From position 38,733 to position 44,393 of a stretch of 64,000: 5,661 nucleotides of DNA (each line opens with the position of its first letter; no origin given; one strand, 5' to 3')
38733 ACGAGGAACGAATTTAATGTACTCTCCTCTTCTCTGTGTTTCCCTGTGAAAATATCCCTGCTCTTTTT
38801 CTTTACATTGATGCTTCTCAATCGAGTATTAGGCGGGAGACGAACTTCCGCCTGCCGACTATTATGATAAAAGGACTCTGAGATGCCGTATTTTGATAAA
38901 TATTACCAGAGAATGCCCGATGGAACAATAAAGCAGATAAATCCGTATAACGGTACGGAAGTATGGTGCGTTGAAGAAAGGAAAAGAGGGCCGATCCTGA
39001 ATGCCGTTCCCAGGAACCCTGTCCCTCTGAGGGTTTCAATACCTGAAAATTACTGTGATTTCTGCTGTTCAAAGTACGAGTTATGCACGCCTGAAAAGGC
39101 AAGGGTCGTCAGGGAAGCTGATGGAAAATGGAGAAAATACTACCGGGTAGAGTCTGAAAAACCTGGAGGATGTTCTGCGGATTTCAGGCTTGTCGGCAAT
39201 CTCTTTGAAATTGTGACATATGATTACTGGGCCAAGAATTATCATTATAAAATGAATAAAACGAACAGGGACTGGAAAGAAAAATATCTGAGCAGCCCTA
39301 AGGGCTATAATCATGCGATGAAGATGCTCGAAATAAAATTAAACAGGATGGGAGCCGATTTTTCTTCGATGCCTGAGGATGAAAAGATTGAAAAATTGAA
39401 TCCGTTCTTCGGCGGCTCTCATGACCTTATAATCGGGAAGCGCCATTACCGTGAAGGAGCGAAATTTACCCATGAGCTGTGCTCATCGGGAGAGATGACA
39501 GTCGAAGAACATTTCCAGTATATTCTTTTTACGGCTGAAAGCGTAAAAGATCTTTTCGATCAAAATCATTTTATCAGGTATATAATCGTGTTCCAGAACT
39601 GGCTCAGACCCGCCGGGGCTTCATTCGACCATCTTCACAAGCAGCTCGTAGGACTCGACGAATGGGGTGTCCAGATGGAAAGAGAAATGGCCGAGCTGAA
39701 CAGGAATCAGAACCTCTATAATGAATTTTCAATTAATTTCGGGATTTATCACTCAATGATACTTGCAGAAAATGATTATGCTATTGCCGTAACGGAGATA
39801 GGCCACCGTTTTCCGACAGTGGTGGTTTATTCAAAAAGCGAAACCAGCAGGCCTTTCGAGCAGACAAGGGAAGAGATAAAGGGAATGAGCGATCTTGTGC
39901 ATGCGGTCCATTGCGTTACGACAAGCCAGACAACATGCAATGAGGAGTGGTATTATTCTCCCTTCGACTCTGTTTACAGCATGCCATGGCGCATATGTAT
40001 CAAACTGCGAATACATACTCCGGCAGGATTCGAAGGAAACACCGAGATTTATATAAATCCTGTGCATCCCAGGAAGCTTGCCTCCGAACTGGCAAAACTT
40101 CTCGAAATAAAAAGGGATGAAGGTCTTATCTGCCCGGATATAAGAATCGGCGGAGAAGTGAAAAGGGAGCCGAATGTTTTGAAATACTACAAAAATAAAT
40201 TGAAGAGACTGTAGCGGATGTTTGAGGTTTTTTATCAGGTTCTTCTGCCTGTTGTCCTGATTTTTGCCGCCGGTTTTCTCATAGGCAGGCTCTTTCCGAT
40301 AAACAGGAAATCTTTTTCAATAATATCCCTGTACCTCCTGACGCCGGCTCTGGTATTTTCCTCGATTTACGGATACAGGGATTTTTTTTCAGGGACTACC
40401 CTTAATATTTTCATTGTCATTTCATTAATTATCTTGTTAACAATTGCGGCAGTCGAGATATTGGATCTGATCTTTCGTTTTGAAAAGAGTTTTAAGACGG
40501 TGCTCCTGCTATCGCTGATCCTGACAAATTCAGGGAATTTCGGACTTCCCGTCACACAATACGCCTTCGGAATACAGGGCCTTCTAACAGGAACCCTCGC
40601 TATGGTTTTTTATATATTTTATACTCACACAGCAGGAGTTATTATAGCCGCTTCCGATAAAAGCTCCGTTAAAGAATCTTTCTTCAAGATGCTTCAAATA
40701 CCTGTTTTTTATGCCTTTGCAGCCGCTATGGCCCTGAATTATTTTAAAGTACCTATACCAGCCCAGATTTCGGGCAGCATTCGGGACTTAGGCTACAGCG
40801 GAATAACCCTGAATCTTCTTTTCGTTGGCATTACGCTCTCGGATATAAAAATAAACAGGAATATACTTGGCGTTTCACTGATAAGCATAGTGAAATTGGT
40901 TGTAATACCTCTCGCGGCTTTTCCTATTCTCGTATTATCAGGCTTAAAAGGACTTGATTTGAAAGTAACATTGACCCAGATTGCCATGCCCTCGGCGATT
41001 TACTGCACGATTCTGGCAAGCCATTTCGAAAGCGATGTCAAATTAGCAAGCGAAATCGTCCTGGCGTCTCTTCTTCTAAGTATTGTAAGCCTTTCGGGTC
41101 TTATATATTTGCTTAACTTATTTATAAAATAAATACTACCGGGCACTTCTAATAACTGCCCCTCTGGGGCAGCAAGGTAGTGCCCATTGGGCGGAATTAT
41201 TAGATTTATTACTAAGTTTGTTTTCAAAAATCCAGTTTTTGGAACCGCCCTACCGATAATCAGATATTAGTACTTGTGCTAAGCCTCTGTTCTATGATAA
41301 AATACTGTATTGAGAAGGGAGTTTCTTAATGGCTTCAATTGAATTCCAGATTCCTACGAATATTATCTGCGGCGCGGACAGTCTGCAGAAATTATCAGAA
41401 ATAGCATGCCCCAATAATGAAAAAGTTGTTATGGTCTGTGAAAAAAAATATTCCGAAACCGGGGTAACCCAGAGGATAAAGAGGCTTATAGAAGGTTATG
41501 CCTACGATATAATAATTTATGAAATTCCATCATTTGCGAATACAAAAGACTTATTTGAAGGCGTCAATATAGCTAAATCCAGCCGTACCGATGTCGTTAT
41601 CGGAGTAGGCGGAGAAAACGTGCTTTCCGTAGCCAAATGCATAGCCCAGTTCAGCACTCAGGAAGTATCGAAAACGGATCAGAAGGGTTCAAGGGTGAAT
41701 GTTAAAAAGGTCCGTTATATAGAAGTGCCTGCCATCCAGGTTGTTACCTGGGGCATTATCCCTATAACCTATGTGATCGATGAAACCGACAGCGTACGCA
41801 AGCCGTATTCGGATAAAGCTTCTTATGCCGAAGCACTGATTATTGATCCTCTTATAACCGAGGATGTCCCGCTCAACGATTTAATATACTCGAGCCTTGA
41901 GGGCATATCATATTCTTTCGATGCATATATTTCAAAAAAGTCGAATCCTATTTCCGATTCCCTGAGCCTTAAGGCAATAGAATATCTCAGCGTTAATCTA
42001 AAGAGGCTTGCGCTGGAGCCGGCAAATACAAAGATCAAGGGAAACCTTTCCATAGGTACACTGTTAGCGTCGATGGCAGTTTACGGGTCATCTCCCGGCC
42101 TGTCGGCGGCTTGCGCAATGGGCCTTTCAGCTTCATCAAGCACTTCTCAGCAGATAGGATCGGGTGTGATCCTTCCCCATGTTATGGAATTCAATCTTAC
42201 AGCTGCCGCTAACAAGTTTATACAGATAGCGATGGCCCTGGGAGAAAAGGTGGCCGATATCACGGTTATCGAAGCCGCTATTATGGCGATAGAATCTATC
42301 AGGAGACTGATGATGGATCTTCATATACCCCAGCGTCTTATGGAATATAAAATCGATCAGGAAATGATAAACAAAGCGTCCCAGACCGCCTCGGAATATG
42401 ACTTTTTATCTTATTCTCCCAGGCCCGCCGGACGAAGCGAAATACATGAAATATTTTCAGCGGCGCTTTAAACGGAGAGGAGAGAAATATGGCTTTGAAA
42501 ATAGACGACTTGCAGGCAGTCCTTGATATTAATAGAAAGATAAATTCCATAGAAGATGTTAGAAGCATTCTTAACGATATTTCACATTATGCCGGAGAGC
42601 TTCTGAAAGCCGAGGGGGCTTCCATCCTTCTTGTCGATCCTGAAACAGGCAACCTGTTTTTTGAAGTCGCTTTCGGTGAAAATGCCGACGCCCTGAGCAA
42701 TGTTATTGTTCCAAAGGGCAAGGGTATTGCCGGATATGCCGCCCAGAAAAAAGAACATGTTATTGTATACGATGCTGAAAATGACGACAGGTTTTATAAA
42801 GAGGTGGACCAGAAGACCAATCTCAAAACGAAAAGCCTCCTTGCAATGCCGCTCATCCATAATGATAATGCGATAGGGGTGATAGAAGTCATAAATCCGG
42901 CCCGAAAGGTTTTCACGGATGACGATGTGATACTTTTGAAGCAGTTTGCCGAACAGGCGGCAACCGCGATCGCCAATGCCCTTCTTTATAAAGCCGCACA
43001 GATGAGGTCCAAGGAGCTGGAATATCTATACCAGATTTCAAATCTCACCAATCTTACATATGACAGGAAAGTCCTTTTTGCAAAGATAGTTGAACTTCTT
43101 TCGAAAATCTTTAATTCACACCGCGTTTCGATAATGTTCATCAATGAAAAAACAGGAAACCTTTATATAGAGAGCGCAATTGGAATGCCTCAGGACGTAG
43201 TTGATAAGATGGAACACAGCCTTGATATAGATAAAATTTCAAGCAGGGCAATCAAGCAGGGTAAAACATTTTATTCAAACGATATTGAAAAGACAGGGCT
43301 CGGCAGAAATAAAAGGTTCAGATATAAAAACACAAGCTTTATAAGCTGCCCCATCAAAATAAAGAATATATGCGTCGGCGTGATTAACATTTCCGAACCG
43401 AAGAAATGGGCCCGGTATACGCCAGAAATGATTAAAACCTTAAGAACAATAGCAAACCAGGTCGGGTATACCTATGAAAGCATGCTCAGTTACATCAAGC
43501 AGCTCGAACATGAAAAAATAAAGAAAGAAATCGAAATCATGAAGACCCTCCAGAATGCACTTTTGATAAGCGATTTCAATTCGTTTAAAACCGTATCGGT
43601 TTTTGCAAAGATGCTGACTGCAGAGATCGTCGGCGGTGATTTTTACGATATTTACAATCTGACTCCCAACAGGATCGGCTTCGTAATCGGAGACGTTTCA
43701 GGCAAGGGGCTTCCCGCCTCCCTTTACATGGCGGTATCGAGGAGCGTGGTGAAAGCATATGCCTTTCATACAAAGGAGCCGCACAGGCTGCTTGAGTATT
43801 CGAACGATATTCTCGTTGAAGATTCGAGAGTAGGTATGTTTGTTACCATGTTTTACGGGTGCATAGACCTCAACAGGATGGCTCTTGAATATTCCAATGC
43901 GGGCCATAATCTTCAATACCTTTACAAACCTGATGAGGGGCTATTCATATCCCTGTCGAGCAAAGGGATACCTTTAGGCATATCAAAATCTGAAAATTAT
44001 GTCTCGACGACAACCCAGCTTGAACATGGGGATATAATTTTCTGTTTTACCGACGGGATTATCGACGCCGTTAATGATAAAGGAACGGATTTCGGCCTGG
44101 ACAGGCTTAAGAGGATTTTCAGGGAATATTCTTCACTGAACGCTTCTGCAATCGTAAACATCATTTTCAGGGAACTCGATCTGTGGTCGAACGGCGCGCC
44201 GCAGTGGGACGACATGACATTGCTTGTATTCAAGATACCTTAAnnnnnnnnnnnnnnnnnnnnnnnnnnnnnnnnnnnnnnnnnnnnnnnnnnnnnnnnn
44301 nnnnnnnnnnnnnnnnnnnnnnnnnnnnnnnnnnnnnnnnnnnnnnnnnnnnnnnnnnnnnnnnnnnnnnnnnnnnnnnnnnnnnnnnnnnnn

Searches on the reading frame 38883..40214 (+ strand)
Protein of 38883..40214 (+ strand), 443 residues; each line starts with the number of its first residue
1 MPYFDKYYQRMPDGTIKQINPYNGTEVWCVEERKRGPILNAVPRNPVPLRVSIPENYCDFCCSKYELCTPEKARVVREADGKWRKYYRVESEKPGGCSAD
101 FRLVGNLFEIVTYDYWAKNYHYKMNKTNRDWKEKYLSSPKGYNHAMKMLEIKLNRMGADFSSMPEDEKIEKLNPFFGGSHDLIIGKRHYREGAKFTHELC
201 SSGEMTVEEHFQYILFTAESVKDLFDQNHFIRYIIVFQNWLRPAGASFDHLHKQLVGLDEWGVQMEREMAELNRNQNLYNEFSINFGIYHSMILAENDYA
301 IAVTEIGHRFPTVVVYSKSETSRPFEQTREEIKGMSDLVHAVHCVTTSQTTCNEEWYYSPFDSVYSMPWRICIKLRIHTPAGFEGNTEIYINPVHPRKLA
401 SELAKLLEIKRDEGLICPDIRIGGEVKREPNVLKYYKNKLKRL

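Call 23: search_protein_families(library=pfam, proteins=[window:38883-40214:+], max_evalue=0.001)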
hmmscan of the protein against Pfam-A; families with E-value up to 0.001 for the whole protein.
window:38883-40214:+ (443 aa): 1 family
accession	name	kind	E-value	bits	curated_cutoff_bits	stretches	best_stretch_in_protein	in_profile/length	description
PF16268.10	DUF4921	-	1.5e-163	545.1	28.5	1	11-435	1-425/425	Domain of unknown function (DUF4921)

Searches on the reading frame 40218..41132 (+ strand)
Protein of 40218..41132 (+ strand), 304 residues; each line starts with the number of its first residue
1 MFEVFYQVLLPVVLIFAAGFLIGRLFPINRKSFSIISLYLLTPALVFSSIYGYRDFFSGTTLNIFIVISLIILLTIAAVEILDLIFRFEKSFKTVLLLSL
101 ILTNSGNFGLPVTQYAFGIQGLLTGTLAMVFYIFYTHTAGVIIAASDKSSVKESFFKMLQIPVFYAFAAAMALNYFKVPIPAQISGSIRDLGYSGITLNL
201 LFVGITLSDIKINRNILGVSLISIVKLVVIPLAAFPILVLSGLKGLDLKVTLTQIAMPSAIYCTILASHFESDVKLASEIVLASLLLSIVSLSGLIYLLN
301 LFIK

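Call 23: search_protein_families(library=pfam, proteins=[window:40218-41132:+], max_evalue=0.001)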
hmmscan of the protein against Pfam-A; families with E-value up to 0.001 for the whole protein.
window:40218-41132:+ (304 aa): 1 family
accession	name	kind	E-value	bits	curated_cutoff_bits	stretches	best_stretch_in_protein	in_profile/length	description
PF03547.23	Mem_trans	-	2.4e-22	79.4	25.7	1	6-295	3-342/343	Membrane transport protein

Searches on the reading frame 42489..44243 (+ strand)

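Call 23: search_protein_families(library=pfam, proteins=[window:42489-44243:+], max_evalue=0.001)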
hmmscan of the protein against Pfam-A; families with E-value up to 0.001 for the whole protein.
window:42489-44243:+ (584 aa): 4 families
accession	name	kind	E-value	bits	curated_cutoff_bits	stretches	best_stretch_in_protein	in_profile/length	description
PF07228.17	SpoIIE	-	1.2e-48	166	25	1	393-583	2-191/192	Stage II sporulation protein E (SpoIIE)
PF01590.32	GAF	-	6.2e-31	108.1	22.4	2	23-161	1-133/133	GAF domain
PF13185.12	GAF_2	-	1.4e-28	100.2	28.6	2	23-162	3-136/136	GAF domain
PF13492.12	GAF_3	-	7.1e-21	75.4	27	1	26-163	4-129/129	GAF domain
